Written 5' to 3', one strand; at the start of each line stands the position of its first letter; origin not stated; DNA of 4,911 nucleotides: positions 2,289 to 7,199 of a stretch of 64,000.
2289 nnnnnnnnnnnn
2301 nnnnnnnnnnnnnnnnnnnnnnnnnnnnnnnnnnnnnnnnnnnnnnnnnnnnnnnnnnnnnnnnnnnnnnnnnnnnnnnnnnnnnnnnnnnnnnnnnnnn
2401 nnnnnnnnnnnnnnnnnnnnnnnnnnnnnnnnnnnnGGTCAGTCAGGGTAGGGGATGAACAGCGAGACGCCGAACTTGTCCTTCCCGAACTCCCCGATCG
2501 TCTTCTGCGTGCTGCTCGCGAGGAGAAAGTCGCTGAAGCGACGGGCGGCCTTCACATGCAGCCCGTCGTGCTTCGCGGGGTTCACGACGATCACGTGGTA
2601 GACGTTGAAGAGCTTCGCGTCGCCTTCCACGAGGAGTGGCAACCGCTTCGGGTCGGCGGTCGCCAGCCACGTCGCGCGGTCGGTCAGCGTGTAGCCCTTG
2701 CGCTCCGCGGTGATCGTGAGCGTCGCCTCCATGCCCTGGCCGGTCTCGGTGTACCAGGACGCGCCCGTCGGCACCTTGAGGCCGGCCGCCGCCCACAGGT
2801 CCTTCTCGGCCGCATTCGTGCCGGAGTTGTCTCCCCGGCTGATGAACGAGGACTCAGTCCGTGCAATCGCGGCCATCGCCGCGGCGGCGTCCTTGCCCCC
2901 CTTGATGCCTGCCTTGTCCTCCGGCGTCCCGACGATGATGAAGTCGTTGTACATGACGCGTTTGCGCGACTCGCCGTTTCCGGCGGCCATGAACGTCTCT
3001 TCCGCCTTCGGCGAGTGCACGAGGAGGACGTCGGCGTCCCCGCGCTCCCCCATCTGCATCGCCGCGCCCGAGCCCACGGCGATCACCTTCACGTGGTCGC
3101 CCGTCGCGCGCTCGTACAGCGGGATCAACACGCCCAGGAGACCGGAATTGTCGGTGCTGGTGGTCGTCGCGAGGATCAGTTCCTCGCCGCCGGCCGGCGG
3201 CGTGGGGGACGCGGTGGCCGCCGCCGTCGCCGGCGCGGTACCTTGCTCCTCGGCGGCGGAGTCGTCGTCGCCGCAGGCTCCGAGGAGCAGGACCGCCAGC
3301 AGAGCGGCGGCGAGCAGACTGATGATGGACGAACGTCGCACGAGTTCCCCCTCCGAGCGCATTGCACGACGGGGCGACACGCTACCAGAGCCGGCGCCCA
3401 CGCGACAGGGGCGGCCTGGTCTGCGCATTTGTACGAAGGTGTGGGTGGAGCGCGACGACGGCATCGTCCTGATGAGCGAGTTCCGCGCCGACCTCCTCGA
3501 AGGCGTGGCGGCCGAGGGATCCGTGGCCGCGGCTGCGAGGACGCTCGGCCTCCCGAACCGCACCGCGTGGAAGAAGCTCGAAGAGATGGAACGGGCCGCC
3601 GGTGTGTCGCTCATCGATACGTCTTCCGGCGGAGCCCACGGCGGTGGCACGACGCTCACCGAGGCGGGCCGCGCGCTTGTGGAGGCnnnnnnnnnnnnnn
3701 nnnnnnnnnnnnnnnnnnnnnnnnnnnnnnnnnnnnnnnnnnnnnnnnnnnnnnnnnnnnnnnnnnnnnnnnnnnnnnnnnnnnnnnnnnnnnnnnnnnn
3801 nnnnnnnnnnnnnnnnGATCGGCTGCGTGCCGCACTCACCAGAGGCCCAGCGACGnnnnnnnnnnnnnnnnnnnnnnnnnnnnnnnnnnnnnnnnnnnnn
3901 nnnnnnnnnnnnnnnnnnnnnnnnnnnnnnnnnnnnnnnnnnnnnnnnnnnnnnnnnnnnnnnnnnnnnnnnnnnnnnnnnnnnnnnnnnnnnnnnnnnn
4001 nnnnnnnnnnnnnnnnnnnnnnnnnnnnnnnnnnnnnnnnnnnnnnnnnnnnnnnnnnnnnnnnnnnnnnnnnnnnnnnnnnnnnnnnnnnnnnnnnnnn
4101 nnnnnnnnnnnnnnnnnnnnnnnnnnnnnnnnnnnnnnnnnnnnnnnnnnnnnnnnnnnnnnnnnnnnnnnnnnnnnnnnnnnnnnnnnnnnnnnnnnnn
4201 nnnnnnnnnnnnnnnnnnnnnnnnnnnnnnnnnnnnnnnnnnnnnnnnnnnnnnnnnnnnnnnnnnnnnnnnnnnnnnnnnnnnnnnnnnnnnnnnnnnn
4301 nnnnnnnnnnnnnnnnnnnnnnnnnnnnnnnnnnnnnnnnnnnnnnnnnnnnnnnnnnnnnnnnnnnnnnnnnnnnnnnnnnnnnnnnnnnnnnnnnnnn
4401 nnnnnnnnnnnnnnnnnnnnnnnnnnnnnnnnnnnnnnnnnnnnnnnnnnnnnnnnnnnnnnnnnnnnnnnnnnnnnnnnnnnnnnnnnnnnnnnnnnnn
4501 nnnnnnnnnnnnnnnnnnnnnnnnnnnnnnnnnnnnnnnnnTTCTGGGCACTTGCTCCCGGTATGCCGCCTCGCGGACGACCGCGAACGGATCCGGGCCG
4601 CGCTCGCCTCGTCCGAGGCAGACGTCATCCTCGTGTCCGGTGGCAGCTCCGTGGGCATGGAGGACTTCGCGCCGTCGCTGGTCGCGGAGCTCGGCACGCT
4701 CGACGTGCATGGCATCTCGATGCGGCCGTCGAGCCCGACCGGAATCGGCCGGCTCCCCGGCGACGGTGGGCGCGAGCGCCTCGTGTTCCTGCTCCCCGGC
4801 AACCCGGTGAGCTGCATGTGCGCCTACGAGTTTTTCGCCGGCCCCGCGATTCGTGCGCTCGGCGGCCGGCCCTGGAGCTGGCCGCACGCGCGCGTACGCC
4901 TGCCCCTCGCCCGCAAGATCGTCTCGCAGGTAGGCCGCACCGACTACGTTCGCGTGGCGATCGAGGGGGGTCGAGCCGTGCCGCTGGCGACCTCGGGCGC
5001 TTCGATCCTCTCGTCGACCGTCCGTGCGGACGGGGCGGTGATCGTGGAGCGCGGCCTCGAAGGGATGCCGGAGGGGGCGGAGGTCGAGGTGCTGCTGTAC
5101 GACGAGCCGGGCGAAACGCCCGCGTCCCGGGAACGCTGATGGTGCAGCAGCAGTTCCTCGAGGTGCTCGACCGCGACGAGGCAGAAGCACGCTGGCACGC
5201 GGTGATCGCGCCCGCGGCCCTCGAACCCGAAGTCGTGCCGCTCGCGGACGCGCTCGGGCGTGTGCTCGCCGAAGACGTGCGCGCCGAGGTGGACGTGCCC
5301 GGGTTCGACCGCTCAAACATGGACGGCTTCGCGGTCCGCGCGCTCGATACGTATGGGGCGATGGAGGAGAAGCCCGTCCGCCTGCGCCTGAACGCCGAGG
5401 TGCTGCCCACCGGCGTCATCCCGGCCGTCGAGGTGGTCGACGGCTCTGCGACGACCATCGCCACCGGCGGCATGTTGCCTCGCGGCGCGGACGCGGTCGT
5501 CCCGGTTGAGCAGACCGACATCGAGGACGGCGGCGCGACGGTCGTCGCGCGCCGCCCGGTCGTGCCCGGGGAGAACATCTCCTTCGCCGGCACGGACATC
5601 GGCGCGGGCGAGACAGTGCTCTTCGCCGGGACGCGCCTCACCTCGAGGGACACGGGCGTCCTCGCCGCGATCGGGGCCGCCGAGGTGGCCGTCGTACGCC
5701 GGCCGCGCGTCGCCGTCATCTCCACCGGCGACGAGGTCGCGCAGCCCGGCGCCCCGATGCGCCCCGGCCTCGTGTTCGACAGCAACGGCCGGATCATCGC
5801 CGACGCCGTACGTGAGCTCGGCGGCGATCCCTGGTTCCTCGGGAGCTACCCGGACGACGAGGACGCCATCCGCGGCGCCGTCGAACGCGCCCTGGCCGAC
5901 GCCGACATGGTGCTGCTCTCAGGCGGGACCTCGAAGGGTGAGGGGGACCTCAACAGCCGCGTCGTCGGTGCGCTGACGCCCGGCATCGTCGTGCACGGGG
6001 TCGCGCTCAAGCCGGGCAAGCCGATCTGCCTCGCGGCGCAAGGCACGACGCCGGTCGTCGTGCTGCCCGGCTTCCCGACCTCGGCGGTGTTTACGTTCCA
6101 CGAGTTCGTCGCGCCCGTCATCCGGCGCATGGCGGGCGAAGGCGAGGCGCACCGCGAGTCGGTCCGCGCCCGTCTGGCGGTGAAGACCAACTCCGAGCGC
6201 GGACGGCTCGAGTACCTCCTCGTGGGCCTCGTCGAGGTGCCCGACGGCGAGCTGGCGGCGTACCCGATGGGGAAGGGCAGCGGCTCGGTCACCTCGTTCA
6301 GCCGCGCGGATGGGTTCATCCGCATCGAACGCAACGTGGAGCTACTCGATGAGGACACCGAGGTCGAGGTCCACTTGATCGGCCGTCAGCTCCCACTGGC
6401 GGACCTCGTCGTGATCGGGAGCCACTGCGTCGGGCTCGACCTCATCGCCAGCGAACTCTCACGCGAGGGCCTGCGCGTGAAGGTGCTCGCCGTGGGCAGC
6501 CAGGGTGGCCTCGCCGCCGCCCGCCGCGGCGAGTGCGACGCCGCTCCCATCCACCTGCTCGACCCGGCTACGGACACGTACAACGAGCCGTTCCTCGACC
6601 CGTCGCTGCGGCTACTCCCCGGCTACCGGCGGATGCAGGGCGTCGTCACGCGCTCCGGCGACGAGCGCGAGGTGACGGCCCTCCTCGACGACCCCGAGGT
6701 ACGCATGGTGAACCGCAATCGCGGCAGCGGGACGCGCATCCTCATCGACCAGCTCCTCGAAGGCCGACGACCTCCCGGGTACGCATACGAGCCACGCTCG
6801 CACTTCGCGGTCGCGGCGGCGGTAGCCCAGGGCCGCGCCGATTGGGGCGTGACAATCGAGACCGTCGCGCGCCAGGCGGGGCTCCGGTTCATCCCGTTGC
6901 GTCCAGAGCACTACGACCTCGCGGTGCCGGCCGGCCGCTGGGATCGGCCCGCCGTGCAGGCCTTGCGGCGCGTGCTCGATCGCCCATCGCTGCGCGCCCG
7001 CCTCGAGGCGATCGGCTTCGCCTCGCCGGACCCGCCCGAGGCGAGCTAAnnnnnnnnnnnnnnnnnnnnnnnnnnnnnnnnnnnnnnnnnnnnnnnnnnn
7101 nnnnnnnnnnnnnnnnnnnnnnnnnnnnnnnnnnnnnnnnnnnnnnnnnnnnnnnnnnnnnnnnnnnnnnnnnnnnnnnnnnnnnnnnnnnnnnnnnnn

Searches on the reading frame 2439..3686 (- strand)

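Call 57: search_protein_families(library=pfam, max_evalue=1e-8, proteins=[window:2439-3686:-])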
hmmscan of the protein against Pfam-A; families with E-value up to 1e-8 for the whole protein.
window:2439-3686:- (415 aa): 2 families
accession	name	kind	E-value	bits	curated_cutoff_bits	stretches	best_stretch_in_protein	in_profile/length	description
PF12849.12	PBP_like_2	-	1.8e-42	146.4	27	1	162-390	11-265/267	PBP superfamily domain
PF13531.11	SBP_bac_11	-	1.5e-13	51.5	25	1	184-401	13-225/227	Bacterial extracellular solute-binding protein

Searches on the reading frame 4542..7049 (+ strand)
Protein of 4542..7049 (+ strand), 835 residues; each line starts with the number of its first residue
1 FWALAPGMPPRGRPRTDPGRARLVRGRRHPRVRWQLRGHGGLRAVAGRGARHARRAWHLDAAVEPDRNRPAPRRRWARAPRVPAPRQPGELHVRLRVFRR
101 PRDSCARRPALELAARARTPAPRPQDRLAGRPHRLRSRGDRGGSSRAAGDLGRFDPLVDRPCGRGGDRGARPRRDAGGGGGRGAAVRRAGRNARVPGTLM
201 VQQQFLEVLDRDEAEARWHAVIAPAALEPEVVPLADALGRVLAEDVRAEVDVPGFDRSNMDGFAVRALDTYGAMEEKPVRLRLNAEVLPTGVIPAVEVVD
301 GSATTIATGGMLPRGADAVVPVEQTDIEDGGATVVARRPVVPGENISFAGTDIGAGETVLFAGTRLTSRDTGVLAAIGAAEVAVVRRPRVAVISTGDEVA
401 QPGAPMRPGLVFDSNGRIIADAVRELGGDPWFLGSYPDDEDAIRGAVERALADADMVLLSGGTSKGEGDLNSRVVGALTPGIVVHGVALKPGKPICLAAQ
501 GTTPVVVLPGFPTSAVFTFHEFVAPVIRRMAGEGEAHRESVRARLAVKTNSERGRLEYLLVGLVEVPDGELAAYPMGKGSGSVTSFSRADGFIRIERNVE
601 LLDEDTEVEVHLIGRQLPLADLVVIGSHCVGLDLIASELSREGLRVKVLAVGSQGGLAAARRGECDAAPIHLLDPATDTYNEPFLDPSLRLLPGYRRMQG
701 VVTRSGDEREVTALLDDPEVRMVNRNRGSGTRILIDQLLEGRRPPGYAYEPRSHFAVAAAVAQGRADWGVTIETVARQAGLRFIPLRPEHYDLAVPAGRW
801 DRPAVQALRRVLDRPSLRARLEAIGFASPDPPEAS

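Call 57: search_protein_families(library=pfam, max_evalue=1e-8, proteins=[window:4542-7049:+])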
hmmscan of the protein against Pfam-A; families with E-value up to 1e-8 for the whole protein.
window:4542-7049:+ (835 aa): 4 families
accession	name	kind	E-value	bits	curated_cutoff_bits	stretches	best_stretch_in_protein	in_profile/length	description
PF12727.12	PBP_like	-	3.4e-51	173.6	27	1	637-812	2-192/193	PBP superfamily domain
PF03453.22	MoeA_N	-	5.6e-43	146.8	30.8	1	212-378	4-160/160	MoeA N-terminal region (domain I and II)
PF00994.29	MoCF_biosynth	-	6.2e-27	94.5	26.6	1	391-528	1-143/144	Probable molybdopterin binding domain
PF03454.20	MoeA_C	-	1.8e-15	57.4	22.1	1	542-612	1-71/72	MoeA C-terminal region (domain IV)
